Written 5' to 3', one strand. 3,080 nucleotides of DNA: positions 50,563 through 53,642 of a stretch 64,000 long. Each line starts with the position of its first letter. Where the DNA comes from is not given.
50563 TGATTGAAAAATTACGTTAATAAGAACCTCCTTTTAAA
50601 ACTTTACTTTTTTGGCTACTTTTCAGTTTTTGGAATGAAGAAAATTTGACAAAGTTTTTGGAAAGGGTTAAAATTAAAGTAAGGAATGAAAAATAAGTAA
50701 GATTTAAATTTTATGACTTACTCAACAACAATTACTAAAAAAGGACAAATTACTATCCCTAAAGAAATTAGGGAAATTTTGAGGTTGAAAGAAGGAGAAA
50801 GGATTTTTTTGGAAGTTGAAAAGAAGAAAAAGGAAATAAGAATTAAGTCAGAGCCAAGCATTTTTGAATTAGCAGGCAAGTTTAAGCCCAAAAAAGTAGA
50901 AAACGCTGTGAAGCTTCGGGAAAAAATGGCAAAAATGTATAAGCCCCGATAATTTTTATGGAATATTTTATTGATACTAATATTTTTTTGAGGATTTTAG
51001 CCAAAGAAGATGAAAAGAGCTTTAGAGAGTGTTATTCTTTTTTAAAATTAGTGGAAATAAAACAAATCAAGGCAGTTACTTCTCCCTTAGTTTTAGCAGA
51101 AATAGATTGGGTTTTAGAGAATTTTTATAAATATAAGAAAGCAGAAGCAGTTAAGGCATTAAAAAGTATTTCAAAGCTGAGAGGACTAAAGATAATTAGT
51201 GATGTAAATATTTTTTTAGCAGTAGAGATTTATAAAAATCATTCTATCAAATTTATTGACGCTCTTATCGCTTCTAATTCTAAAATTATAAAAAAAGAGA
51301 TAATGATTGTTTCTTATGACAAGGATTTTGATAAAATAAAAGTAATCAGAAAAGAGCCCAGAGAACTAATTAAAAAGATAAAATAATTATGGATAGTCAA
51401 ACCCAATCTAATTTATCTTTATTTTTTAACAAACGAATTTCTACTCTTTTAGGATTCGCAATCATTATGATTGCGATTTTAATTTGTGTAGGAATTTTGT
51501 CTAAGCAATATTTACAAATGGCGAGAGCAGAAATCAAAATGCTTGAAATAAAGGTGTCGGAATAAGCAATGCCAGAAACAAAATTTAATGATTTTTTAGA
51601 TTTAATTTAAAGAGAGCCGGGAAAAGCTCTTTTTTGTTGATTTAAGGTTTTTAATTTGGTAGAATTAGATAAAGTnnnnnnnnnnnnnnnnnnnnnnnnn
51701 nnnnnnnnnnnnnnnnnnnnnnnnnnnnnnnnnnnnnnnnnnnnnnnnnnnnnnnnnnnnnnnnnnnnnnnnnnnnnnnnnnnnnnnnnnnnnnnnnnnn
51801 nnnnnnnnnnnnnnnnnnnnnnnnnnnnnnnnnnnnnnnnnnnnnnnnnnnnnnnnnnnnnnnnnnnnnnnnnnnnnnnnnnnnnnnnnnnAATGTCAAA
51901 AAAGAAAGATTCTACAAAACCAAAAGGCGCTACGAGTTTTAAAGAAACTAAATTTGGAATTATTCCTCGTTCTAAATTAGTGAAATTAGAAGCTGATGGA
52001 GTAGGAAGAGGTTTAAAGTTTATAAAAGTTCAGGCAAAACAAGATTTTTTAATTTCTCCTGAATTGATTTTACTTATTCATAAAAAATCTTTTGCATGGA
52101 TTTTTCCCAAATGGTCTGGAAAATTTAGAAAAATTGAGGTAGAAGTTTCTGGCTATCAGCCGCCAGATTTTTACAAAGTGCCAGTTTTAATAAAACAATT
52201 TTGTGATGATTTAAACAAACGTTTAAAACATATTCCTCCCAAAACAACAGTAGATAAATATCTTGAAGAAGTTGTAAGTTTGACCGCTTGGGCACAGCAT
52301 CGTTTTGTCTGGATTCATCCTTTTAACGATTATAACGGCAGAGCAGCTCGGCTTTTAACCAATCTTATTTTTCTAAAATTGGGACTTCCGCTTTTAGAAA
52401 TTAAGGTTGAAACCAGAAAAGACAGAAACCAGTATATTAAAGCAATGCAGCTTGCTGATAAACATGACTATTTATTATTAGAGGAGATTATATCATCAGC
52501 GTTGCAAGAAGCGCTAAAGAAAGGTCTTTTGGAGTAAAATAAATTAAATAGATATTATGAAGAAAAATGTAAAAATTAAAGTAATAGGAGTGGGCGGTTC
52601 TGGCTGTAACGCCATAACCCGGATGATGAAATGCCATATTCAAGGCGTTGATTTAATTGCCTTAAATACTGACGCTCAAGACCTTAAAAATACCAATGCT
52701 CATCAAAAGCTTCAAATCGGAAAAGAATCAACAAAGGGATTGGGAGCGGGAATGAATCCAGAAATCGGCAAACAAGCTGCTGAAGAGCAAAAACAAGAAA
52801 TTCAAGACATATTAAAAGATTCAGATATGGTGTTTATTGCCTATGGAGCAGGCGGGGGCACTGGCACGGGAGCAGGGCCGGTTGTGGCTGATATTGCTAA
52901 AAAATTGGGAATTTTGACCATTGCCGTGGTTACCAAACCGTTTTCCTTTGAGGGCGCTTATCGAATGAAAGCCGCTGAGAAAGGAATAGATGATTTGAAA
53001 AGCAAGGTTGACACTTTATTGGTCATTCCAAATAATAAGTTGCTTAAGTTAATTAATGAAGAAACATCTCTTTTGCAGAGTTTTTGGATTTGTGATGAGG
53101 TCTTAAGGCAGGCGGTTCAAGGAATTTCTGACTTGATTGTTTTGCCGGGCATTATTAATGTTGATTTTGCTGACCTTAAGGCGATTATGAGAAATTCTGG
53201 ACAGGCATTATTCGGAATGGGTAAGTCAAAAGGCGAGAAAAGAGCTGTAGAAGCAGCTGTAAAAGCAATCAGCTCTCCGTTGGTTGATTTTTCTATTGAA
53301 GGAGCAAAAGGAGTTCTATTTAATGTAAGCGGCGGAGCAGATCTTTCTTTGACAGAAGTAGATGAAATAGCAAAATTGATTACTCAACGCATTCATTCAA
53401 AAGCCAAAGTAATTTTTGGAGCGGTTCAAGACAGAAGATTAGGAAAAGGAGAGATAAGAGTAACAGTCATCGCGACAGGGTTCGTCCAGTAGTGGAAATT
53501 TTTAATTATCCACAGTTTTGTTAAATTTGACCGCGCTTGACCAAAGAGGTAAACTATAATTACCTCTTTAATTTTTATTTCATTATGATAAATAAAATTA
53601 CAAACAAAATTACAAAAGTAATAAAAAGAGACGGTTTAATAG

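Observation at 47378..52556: ftsA and ftsZ are split by a ~5.2 kb accessory island holding four toxin-antitoxin-type modules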

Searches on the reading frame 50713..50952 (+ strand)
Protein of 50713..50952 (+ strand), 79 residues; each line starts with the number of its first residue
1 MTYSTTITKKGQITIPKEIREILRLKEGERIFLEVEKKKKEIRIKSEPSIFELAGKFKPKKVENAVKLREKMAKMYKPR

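Call 3: search_protein_families(library=pfam, proteins=[window:50713-50952:+], max_evalue=0.01)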
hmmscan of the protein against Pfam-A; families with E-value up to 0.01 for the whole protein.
window:50713-50952:+ (79 aa): 2 families
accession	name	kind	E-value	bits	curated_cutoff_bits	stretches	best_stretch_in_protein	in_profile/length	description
PF04014.23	MazE_antitoxin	-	5.6e-11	42.7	24.7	1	6-48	3-44/48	Antidote-toxin recognition MazE, bacterial antitoxin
PF15937.10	PrlF_antitoxin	-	5.5e-05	23.7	32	1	5-37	2-34/99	prlF antitoxin for toxin YhaV_toxin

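Call 40: search_protein_families(library=ncbifam, proteins=[window:50713-50952:+], max_evalue=0.01)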
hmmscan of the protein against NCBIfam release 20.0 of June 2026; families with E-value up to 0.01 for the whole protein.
window:50713-50952:+ (79 aa): 7 families
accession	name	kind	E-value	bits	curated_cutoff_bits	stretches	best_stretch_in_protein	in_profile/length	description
TIGR01439.1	lp_hng_hel_AbrB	domain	1.2e-12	47.3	28.3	1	5-39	2-36/44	transcriptional regulator, AbrB family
NF006352.0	PRK08577.1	equivalog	5.2e-08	33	140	1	7-46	9-48/136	hypothetical protein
NF050106.1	TA_MazE_antitoxin_Deino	equivalog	9e-06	25.8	65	1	11-43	1-33/65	type II toxin-antitoxin system MazE family antitoxin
NF007429.0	PRK09974.1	equivalog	1.8e-05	24.6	125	1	3-37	13-47/114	type II toxin-antitoxin system PrlF family antitoxin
NF040962.1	near_HgcAB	equivalog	2.4e-05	24.1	70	1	6-33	9-36/70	HgcAB-associated protein HgcC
TIGR02851.1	spore_V_T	equivalog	0.0001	22.2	235.9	1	7-54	9-55/180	stage V sporulation protein T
TIGR02609.1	doc_partner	hypoth_equivalog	0.0012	19.1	55.9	1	13-45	12-42/74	putative addiction module antidote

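Call 74: search_protein_families(library=padloc, proteins=[window:50713-50952:+], max_evalue=0.01)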
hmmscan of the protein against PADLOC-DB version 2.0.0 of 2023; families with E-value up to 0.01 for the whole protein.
window:50713-50952:+ (79 aa): 0 families

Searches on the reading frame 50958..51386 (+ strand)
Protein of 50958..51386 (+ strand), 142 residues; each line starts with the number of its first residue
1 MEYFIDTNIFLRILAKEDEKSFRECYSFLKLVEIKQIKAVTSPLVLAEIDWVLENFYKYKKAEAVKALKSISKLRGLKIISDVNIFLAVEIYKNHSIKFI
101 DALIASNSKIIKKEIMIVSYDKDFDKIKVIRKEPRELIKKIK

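Call 3: search_protein_families(library=pfam, proteins=[window:50958-51386:+], max_evalue=0.01)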
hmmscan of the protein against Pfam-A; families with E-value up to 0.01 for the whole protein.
window:50958-51386:+ (142 aa): 3 families
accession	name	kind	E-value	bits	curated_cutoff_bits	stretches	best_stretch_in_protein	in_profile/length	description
PF01850.27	PIN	-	8.3e-13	49.5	23.6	1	3-128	1-118/120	PIN domain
PF13470.12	PIN_3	-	2.1e-05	25.7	27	1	4-70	3-69/115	PIN domain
PF16289.11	PIN_12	-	0.00039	21.3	32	1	4-75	2-71/172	PIN domain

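Call 40: search_protein_families(library=ncbifam, proteins=[window:50958-51386:+], max_evalue=0.01)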
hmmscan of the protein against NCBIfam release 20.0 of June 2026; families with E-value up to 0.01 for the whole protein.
window:50958-51386:+ (142 aa): 2 families
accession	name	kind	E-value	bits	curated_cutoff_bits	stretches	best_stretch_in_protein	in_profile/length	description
NF047959.1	TA_toxin_VapC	equivalog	0.0012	18.9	80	1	4-128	2-120/125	type II toxin-antitoxin system VapC family toxin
NF047782.1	blaOXA-1327_like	exception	0.005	16.1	590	1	52-129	39-116/285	OXA-1327 family class D beta-lactamase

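Call 74: search_protein_families(library=padloc, proteins=[window:50958-51386:+], max_evalue=0.01)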
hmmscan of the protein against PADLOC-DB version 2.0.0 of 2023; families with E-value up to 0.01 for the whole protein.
window:50958-51386:+ (142 aa): 0 families

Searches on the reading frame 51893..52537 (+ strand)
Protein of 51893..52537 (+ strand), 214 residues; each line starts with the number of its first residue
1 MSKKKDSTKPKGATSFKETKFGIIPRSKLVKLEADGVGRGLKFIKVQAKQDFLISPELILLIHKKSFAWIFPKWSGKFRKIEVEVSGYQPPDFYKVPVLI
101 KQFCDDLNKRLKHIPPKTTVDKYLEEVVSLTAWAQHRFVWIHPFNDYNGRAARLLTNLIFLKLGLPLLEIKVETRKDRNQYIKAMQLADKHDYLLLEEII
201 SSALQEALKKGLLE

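Call 3: search_protein_families(library=pfam, proteins=[window:51893-52537:+], max_evalue=0.01)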
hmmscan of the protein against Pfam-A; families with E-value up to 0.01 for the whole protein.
window:51893-52537:+ (214 aa): 1 family
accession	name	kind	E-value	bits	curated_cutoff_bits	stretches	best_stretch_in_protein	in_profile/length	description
PF02661.23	Fic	-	1.3e-14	55.2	24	1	54-159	2-92/93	Fic/DOC family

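Call 28: search_solved_structures(query=window:51893-52537:+, max_evalue=0.01, show_alignments=2)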
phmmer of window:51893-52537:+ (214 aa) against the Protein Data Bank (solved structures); distinct sequences matched with E-value up to 0.01: 15.
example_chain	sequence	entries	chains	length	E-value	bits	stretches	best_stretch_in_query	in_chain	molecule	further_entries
6i7j_A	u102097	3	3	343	6.9e-14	54.9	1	17-191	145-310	Adenosine monophosphate-protein transferase FICD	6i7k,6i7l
9yz5_A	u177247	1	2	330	7.1e-14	54.9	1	18-191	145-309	Protein adenylyltransferase FICD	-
6i7g_A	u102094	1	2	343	7.7e-14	54.7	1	18-191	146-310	Adenosine monophosphate-protein transferase FICD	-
4u04_A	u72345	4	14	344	7.8e-14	54.7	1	18-191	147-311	Adenosine monophosphate-protein transferase FICD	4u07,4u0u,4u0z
4u0s_A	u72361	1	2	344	7.9e-14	54.7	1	18-191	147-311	Adenosine monophosphate-protein transferase FICD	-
6i7h_A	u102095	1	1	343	8.7e-14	54.6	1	18-191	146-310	Adenosine monophosphate-protein transferase FICD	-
6i7i_A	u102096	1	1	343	1.3e-13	54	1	18-191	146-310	Adenosine monophosphate-protein transferase FICD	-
6zmd_B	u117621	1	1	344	2.2e-13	53.3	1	17-189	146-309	Protein adenylyltransferase FICD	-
7b7z_A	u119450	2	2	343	1.8e-12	50.3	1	17-191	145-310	Protein adenylyltransferase FICD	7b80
5jj6_A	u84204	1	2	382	1.6e-11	47.2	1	32-190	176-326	Adenosine monophosphate-protein transferase FICD homolog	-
5jj7_A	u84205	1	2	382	1.6e-11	47.1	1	32-190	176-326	Adenosine monophosphate-protein transferase FICD homolog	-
3cuc_A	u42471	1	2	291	8.3e-08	35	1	120-189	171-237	Protein of unknown function with a Fic domain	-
7xux_A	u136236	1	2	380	2.1e-07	33.7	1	81-166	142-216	Fido domain-containing protein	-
4rgl_A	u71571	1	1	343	0.00044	22.9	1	135-210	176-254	Filamentation induced by cAMP protein Fic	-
8uqu_A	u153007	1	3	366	0.0043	19.6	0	119-160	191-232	Fido domain-containing protein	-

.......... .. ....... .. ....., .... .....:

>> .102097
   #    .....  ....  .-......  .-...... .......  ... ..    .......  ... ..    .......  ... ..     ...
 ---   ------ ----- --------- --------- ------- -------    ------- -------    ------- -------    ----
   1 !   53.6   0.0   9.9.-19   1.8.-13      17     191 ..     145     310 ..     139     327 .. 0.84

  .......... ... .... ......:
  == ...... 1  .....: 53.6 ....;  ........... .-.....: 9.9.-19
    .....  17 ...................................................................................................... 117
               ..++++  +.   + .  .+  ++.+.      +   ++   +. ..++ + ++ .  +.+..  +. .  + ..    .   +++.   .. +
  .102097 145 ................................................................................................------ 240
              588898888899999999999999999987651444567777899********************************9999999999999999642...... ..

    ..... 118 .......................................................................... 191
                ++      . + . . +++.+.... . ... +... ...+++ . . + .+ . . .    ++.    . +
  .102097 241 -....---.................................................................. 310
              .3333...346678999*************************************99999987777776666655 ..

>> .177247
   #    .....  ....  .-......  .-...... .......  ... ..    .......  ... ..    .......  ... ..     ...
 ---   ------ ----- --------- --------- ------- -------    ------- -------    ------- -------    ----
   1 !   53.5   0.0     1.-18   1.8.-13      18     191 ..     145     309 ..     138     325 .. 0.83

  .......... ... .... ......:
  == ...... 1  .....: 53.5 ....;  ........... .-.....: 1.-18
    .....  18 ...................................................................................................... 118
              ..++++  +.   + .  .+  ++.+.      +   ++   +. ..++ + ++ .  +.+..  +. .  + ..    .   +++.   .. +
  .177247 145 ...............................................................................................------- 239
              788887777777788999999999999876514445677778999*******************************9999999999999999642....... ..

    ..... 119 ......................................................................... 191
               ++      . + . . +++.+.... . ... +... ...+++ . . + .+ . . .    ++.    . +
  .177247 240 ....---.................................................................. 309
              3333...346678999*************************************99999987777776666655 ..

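Call 37: search_protein_representatives(protein=window:51893-52537:+)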
Query: 214 residues. Proteins with E-value up to 0.001 (for the whole library): 3719; up to 1e-10: 217; up to 1e-30: 13. The best 150 are listed.
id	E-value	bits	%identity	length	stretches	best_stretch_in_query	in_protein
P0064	1.2e-55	204.5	50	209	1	9-209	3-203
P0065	2.5e-52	193.6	50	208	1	9-200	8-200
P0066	3.1e-51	190.0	50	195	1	6-206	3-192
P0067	5.6e-47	176.1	43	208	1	10-208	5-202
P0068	1.8e-40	154.8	42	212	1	9-209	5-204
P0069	8.9e-40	152.6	47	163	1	54-209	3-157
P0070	2.3e-37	144.7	39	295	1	3-198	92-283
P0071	1.6e-36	141.9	54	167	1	4-127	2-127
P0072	1.1e-32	129.4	54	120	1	4-117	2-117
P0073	8.9e-32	126.5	38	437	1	9-208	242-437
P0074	2.0e-31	125.3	57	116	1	108-212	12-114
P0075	5.3e-31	123.9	36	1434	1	5-205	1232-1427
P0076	8.3e-31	123.3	37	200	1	12-198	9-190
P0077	5.1e-30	120.7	53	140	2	4-75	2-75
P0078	6.3e-30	120.4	41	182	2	12-144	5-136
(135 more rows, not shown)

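Call 40: search_protein_families(library=ncbifam, proteins=[window:51893-52537:+], max_evalue=0.01)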
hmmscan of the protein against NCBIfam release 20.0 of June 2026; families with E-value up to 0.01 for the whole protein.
window:51893-52537:+ (214 aa): 4 families
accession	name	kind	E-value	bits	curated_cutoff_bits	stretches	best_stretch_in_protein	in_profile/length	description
TIGR02613.1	mob_myst_B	hypoth_equivalog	1.5e-18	67.4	124.4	1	23-198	17-183/186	mobile mystery protein B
NF046030.1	ProtAdlyltaseSoFic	equivalog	0.00038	19.5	550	1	132-184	183-238/361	protein adenylyltransferase Fic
NF041381.1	XopAC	subfamily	0.00048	18.9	450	1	104-168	356-419/451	XopAC/AvrAC family type III secretion system effector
NF046029.1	ProtAdlyltaseNmFic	equivalog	0.0017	18.1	230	1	62-206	35-157/177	protein adenylyltransferase Fic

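Call 74: search_protein_families(library=padloc, proteins=[window:51893-52537:+], max_evalue=0.01)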
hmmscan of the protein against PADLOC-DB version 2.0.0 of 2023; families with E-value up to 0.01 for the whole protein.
window:51893-52537:+ (214 aa): 9 families
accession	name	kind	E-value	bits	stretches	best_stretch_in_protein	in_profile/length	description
PDLC04839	PDC-S04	-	9.4e-29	98.5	1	4-205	9-203/205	-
PDLC04838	PDC-S04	-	1.4e-14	52.4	1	17-206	27-204/209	-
PDLC03963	SoFic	-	2.8e-14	51.3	1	49-192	109-247/361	-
PDLC04840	PDC-S04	-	1.4e-12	45.8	1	75-191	94-202/227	-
PDLC04837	PDC-S04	-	1.9e-07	28.6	1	135-203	158-223/234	-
PDLC04836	PDC-S04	-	2.3e-06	25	1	121-201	152-225/244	-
PDLC04966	PDC-S24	-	1.6e-05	21.9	1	126-160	303-336/497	-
PDLC04841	PDC-S04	-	0.00034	18.3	1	139-208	207-272/292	-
PDLC04842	PDC-S04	-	0.00043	18.1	1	141-208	111-174/202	-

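Call 84: find_related_loci(query=window:51893-52537:+, collection=viral_contigs, flank=5000)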
Query window:51893-52537:+ (214 aa) in viral_contigs; peptide patterns used: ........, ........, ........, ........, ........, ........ (x = any residue, [..] = any of these).
2 stretches matched a pattern, but none encodes a relative of the query by tblastn (E <= 1e-3).

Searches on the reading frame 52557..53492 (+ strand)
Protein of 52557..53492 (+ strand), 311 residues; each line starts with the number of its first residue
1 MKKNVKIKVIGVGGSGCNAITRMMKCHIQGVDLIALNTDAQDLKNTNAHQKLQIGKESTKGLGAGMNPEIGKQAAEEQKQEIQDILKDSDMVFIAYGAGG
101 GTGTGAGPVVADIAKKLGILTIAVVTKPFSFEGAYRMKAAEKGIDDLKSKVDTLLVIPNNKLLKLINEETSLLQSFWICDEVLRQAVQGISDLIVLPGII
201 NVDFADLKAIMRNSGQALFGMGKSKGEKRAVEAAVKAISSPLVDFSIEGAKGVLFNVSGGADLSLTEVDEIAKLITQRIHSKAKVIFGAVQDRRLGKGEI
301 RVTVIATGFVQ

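Call 4: search_protein_families(library=pfam, proteins=[window:52557-53492:+], max_evalue=0.01)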
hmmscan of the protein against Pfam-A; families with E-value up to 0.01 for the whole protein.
window:52557-53492:+ (311 aa): 2 families
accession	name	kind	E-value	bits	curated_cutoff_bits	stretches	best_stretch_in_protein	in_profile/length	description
PF00091.31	Tubulin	-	3.4e-49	168.1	33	1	6-166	1-189/190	Tubulin/FtsZ family, GTPase domain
PF12327.13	FtsZ_C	-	3.1e-31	108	27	1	215-309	1-94/95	FtsZ family, C-terminal domain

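Call 10: find_encoding_contigs(protein=window:52557-53492:+, flank=10000, max_places=10)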
Protein window:52557-53492:+ (311 aa): 4 contigs read that carry it; 2 places shown.
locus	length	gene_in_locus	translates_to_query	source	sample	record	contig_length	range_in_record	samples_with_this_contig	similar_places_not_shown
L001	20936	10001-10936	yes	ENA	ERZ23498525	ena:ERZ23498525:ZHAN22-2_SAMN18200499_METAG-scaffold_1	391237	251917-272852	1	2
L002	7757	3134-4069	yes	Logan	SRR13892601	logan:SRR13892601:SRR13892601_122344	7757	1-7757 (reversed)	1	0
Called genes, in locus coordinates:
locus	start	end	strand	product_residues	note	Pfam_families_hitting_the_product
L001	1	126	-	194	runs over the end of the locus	PF01195:Pept_tRNA_hydro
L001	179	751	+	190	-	PF10502:Peptidase_S26, PF00717:Peptidase_S24 (faint)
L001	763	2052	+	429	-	PF13393:tRNA-synt_His, PF00587:tRNA-synt_2b, PF03129:HGTP_anticodon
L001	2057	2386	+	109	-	PF11969:DcpS_C, PF01230:HIT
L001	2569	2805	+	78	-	-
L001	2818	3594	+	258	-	PF07963:N_methyl, PF13385:Laminin_G_3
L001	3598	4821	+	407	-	PF11104:PilM_2 (faint), PF02491:SHS2_FTSA, PF06723:MreB_Mbl, PF06277:EutA (weak), PF14450:FtsA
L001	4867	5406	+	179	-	PF13453:Zn_ribbon_TFIIB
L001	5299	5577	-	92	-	-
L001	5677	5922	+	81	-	PF15919:HicB_lk_antitox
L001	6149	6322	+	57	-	-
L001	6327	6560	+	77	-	-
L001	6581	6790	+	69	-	PF10049:DUF2283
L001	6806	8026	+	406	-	-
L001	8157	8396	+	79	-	PF04014:MazE_antitoxin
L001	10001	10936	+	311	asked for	PF00091:Tubulin, PF12327:FtsZ_C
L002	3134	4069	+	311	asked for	PF00091:Tubulin, PF12327:FtsZ_C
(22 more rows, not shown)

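Call 12: find_related_loci(query=window:52557-53492:+, collection=genome_contigs, flank=10000)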
Query window:52557-53492:+ (311 aa) in genome_contigs; peptide patterns used: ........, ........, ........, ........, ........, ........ (x = any residue, [..] = any of these).
123 stretches matched a pattern; 3 encode a relative of the query (tblastn E <= 1e-3); 3 distinct loci.
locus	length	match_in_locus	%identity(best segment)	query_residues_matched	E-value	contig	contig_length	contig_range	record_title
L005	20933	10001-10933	86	1-311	2e-172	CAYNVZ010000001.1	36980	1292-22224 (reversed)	MAG TPA_asm: uncultured Candidatus Saccharibacteria bacterium isolate binchicken_co256_230 genome assembly, contig: NODE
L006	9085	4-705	68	76-309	2e-98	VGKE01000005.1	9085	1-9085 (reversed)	MAG: Candidatus Nealsonbacteria bacterium isolate M_DeepCast_400m_m2_122 M_DeepCast_400m_m2_122_Ga0194112_10015246, whol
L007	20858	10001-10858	51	23-308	1e-85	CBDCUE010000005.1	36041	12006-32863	MAG: Rickettsiales bacterium isolate a320c037-7236-44b6-9105-6019e1543298 genome assembly, contig: contig_5, whole genom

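Call 22: search_protein_families(library=pfam, proteins=[L005:9169-9582:+, L005:9579-10004:+, L005:8752-9075:+], max_evalue=0.05)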
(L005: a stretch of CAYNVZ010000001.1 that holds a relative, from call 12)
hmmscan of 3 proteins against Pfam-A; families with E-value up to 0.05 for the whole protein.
L005:9169-9582:+ (137 aa): 4 families
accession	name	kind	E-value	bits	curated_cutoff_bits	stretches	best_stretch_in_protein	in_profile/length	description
PF18765.7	Polbeta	-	1.6e-21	76.7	26.9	1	8-101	1-91/93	Polymerase beta, Nucleotidyltransferase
PF01909.29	NTP_transf_2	-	2.2e-12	47.7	21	1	8-64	2-64/93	Nucleotidyltransferase domain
PF22600.2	MTPAP-like_central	-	7.9e-05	23.2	27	1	7-51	30-71/139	Poly(A) RNA polymerase, mitochondrial-like, central palm domain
PF12633.13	Adenyl_cycl_N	-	0.021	15.3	27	1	13-61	86-134/199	Adenylate cyclase NT domain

L005:9579-10004:+ (141 aa): 2 families
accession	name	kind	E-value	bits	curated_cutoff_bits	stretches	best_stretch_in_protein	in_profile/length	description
PF01934.22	HepT-like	-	5.2e-23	81.5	23.5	1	23-132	8-118/120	Ribonuclease HepT-like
PF20797.2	HepT-like_2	-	0.017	15.6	27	1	85-138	53-107/110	HepT-like protein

L005:8752-9075:+ (107 aa): 0 families
